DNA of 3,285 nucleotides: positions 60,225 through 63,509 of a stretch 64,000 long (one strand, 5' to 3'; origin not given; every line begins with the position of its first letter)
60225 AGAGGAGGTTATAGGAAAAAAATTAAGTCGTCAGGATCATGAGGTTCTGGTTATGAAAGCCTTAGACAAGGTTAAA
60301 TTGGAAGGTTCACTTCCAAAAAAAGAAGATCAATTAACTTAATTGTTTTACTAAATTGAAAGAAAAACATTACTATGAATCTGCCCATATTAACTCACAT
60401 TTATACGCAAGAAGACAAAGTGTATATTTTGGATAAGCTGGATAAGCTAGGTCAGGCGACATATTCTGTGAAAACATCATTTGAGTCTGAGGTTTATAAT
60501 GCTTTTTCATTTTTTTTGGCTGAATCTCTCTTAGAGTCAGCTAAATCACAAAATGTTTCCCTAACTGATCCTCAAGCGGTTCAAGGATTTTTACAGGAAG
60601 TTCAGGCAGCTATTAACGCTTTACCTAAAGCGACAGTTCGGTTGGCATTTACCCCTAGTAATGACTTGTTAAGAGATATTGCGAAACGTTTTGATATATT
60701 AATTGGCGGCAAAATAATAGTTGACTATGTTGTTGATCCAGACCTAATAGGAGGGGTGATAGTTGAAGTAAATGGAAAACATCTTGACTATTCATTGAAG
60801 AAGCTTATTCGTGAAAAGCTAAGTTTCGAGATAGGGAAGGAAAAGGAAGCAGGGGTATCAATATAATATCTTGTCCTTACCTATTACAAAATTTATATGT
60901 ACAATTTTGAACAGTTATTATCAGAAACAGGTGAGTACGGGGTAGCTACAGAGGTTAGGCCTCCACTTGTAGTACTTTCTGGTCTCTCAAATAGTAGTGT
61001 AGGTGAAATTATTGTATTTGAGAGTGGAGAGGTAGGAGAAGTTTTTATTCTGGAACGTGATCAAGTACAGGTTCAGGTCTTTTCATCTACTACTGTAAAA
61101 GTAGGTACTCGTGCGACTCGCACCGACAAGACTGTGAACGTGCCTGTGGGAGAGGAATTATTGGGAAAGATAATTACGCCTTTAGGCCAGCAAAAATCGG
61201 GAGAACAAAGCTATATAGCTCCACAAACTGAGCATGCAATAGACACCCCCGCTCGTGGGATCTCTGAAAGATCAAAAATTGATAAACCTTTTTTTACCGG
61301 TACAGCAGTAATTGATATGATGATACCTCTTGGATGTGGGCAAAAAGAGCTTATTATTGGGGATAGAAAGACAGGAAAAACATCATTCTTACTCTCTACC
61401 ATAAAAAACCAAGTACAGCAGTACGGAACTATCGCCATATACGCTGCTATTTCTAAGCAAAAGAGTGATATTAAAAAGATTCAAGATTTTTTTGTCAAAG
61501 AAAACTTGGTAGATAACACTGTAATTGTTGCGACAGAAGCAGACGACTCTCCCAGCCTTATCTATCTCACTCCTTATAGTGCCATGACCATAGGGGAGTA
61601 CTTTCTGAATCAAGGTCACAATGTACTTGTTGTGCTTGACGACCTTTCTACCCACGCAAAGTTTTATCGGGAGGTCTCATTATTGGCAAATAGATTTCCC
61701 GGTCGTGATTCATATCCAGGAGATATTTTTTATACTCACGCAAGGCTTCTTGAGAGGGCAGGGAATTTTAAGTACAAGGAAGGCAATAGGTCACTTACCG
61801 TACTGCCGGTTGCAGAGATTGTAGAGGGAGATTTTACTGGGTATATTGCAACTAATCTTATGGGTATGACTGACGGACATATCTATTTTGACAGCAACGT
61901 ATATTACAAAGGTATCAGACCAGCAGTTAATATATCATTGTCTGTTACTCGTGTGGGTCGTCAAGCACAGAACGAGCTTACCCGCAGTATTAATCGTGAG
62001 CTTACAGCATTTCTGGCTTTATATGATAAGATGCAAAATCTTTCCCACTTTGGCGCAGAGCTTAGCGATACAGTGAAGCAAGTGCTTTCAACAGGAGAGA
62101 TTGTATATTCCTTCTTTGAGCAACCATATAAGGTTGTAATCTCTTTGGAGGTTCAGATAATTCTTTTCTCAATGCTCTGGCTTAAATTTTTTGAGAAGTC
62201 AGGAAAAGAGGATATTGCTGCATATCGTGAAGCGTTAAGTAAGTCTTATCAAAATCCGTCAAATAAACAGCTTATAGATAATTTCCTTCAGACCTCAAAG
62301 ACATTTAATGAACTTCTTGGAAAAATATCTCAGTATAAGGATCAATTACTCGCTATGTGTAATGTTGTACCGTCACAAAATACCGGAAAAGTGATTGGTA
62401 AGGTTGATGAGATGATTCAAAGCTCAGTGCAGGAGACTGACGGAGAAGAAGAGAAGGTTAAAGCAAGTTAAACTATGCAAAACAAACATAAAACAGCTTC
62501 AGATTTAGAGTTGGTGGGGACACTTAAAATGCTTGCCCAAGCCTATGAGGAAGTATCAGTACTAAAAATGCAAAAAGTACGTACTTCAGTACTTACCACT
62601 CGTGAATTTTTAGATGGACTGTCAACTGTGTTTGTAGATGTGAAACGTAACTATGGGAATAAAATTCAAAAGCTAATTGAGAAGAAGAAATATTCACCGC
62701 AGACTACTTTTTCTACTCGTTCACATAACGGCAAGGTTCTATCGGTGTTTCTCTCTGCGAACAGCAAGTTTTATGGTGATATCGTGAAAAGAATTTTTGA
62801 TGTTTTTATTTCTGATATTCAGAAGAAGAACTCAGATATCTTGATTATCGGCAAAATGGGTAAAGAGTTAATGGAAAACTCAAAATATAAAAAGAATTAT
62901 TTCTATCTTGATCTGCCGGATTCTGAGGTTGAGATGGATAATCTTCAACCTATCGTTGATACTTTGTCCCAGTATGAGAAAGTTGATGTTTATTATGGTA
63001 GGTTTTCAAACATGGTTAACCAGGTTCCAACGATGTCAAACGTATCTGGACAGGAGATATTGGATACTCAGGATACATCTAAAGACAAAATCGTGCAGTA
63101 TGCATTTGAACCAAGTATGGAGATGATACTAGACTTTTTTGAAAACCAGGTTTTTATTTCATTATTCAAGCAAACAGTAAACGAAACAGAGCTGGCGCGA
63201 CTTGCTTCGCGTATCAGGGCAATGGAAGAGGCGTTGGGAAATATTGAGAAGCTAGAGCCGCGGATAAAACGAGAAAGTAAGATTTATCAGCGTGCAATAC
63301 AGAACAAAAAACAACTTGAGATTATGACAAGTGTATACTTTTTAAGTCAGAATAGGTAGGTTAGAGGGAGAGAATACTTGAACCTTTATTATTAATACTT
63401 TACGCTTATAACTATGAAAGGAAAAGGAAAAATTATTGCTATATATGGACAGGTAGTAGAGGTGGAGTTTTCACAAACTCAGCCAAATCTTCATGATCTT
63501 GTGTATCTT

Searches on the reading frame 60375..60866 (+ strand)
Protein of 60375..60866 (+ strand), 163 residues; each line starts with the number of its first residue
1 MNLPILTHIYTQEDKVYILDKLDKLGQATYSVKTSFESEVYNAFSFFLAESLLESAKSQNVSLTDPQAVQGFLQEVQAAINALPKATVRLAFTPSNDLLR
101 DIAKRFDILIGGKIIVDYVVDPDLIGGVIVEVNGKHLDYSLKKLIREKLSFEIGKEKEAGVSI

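Call 59: search_protein_families(library=pfam, proteins=[window:60375-60866:+], max_evalue=0.001)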
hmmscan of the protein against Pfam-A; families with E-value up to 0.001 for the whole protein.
window:60375-60866:+ (163 aa): 1 family
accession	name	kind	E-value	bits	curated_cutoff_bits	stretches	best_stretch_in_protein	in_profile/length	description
PF00213.23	OSCP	-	1.8e-10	41.6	22.3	1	75-145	94-165/172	ATP synthase delta (OSCP) subunit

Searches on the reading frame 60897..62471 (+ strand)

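Call 59: search_protein_families(library=pfam, proteins=[window:60897-62471:+], max_evalue=0.001)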
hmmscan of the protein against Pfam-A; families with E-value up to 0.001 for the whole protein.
window:60897-62471:+ (524 aa): 2 families
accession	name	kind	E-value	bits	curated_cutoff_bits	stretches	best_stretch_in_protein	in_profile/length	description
PF00006.31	ATP-synt_ab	-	3.9e-64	216.6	29.5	1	135-350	1-212/213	ATP synthase alpha/beta family, nucleotide-binding domain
PF00306.32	ATP-synt_ab_C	-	2e-10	41.5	27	1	358-478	1-120/126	ATP synthase alpha/beta chain, C terminal domain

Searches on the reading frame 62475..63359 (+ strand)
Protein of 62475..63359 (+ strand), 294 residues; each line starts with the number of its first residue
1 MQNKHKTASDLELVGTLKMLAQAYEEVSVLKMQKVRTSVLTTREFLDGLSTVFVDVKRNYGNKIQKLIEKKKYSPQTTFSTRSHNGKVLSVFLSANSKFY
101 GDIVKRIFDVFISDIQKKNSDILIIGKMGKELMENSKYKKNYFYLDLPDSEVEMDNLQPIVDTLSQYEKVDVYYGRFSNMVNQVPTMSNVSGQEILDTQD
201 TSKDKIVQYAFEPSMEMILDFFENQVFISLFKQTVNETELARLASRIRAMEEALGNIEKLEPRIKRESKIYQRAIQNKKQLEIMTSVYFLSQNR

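Call 59: search_protein_families(library=pfam, proteins=[window:62475-63359:+], max_evalue=0.001)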
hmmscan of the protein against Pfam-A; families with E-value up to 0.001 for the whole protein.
window:62475-63359:+ (294 aa): 1 family
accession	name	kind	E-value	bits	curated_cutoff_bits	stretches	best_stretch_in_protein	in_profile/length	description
PF00231.24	ATP-synt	-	5.6e-22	79.2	39.9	1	15-267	13-262/285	ATP synthase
